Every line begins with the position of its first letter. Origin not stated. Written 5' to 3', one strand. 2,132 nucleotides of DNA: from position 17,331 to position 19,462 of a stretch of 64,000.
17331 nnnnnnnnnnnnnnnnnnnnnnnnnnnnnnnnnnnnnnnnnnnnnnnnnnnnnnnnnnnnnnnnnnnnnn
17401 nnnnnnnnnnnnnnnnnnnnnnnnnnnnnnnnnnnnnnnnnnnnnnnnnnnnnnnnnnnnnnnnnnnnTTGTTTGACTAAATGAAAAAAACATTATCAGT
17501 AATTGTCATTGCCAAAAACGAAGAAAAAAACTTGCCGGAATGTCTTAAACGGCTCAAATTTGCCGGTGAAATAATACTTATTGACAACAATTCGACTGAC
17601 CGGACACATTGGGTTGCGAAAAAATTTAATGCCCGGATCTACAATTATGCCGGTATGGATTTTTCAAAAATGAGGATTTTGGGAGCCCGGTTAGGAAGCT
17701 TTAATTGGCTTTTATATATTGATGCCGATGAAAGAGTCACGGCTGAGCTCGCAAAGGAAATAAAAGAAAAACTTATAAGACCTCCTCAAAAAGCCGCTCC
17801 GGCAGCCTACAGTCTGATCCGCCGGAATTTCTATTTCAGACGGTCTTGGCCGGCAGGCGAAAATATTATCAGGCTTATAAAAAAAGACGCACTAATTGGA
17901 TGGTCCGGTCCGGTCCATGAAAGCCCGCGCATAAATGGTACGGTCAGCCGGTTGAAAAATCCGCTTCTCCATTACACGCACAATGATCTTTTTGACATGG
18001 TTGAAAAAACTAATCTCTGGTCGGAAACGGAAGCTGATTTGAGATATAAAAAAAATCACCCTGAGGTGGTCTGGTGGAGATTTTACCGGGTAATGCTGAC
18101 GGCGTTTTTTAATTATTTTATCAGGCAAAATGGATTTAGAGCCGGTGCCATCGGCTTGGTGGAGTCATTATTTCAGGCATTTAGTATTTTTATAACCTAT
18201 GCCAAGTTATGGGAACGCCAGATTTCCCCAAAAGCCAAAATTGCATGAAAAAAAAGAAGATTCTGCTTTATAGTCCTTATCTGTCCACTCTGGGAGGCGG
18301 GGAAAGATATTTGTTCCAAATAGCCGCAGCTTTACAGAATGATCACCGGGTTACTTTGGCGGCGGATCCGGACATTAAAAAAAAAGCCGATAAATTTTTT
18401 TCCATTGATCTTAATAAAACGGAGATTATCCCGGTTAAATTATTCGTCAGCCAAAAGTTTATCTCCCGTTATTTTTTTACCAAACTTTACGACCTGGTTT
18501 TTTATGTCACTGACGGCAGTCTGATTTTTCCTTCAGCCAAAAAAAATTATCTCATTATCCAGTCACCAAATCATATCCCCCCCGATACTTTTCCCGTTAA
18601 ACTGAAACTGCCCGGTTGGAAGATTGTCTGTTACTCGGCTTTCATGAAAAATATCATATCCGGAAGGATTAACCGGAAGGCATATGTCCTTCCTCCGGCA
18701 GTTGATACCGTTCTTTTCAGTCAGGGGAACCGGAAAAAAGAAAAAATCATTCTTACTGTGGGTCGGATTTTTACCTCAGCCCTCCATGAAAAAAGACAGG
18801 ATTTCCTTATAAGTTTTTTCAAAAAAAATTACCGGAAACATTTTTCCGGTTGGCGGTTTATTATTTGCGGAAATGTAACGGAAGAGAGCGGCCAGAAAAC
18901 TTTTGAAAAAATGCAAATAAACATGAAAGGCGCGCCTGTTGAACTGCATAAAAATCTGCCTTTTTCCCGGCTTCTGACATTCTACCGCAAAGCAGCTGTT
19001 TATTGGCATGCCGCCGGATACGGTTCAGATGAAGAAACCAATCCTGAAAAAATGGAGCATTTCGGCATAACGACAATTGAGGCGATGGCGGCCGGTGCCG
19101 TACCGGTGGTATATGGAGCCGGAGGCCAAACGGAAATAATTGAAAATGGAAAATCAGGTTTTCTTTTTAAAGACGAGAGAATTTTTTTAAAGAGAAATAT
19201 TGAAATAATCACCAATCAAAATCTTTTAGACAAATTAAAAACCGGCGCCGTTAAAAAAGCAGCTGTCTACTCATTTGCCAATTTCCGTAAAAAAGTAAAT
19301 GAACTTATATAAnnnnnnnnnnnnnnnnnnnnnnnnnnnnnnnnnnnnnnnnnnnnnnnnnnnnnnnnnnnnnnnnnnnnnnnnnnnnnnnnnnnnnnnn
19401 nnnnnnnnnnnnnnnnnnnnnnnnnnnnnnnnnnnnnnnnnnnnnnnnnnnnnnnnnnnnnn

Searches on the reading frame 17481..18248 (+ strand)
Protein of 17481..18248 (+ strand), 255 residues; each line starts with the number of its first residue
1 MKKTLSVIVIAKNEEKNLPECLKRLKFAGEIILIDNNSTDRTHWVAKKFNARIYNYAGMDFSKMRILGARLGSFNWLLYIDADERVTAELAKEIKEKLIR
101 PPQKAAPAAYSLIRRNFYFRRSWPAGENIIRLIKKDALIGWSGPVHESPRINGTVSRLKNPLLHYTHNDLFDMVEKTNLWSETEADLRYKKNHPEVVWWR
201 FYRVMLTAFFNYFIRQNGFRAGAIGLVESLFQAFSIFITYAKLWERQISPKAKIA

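Call 3: search_protein_families(library=pfam, proteins=[window:17481-18248:+], max_evalue=0.1)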
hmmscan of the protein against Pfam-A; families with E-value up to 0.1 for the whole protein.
window:17481-18248:+ (255 aa): 2 families
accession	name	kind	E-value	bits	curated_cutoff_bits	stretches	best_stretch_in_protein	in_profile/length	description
PF00535.33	Glycos_transf_2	-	1.9e-12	47.8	23.3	1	6-119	1-125/168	Glycosyl transferase family 2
PF13704.12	Glyco_tranf_2_4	-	0.0043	17.9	27.5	1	13-87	2-85/98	Glycosyl transferase family 2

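Call 32: search_protein_families(library=ncbifam, proteins=[window:17481-18248:+], max_evalue=0.001)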
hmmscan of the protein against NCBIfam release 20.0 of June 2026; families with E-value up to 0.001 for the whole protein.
window:17481-18248:+ (255 aa): 6 families
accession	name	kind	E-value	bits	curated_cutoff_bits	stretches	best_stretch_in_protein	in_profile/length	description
TIGR04283.1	glyco_like_mftF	equivalog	3.4e-10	39.9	182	1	5-106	1-104/221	TIGR04283 family arsenosugar biosynthesis glycosyltransferase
TIGR04195.1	S_glycosyl_SunS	equivalog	3.2e-06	26.2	350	1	6-90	60-147/421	SunS family peptide S-glycosyltransferase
NF007482.0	PRK10073.1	equivalog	0.00013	21.1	423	1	3-91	6-103/334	glycosyltransferase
TIGR04182.1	glyco_TIGR04182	equivalog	0.00018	21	325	1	6-98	3-97/293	S-layer glycoprotein N-glycosyltransferase AglJ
NF038302.1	EPS_HpsE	equivalog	0.00033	19.7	300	1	5-53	3-58/307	hormogonium polysaccharide biosynthesis glycosyltransferase HpsE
NF010496.0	PRK13915.1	equivalog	0.00051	19.2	262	1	2-56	30-91/307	glucosyl-3-phosphoglycerate synthase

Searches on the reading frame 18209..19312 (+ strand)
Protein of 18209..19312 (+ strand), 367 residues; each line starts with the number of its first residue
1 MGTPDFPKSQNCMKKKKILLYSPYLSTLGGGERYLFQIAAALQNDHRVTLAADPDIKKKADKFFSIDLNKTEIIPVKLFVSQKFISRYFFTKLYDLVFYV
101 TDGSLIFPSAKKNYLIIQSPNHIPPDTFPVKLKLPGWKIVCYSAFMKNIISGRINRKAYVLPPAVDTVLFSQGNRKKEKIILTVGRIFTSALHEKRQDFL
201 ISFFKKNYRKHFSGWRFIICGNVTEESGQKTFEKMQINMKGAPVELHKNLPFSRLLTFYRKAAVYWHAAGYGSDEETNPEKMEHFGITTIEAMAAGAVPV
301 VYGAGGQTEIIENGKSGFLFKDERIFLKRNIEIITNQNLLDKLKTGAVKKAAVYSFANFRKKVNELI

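Call 3: search_protein_families(library=pfam, proteins=[window:18209-19312:+], max_evalue=0.1)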
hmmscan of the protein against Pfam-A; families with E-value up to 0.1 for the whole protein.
window:18209-19312:+ (367 aa): 4 families
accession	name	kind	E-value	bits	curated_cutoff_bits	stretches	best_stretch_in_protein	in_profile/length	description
PF00534.26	Glycos_transf_1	-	2.3e-22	79.8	26.4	1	170-347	7-169/172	Glycosyl transferases group 1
PF13692.12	Glyco_trans_1_4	-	1.4e-13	51.7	27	1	179-333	2-139/142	Glycosyl transferases group 1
PF13439.12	Glyco_transf_4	-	0.00068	20.1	28.5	0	29-69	2-38/170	Glycosyltransferase Family 4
PF15924.11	ALG11_N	-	0.0053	17.2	29.8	1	17-88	3-82/209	ALG11 mannosyltransferase N-terminus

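Call 32: search_protein_families(library=ncbifam, proteins=[window:18209-19312:+], max_evalue=0.001)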
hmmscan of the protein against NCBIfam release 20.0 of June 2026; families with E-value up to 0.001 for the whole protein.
window:18209-19312:+ (367 aa): 14 families
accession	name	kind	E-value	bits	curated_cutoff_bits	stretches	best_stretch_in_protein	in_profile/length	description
TIGR03999.1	thiol_BshA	equivalog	3.1e-09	36.2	273.7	1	280-353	280-356/375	N-acetyl-alpha-D-glucosaminyl L-malate synthase BshA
NF049988.1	MGlcDAGSynMgs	equivalog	5.6e-07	29.3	400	1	173-366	208-383/398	alpha-monoglucosyldiacylglycerol synthase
NF001901.0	PRK00654.1-5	equivalog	1e-05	24.2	649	1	272-355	390-478/502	glycogen synthase GlgA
TIGR03449.1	mycothiol_MshA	equivalog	1.1e-05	24.6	462.5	1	273-364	304-397/406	D-inositol-3-phosphate glycosyltransferase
NF041876.1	EPS_EpsE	equivalog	3.2e-05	23.4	400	1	282-324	305-347/389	exopolysaccharide biosynthesis GT4 family glycosyltransferase EpsE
TIGR02095.1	glgA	subfamily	4.5e-05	22.3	328.45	1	193-322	305-425/477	glycogen/starch synthase, ADP-glucose type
NF047880.1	glyco_SdgA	exception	4.5e-05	22.2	800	1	280-366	397-486/488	serine-aspartate repeat adhesin O-glycosyltransferase SdgA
NF001904.0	PRK00654.2-3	equivalog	4.7e-05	22.3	577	1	214-326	323-425/475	glycogen synthase GlgA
TIGR02472.1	sucr_P_syn_N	equivalog_domain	8e-05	21.6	576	0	278-321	346-389/439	sucrose-phosphate synthase, putative, glycosyltransferase domain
NF010698.0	PRK14098.1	equivalog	9.4e-05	21.2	754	1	266-322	375-435/489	starch synthase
TIGR02470.1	sucr_synth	equivalog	0.00011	20.5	810.4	1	279-320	650-691/784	sucrose synthase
NF038229.1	Glyco4_Geo_Pelo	equivalog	0.00018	20.7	400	1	282-345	247-310/338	GPMC system family 4 glycosyltransferase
TIGR04063.1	stp3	hypoth_equivalog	0.00044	19.2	442.05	0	290-345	312-369/397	TIGR04063 family PEP-CTERM/XrtA system glycosyltransferase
NF012028.0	PRK15484.1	subfamily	0.00085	18.5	618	0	277-359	281-362/380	lipopolysaccharide N-acetylglucosaminyltransferase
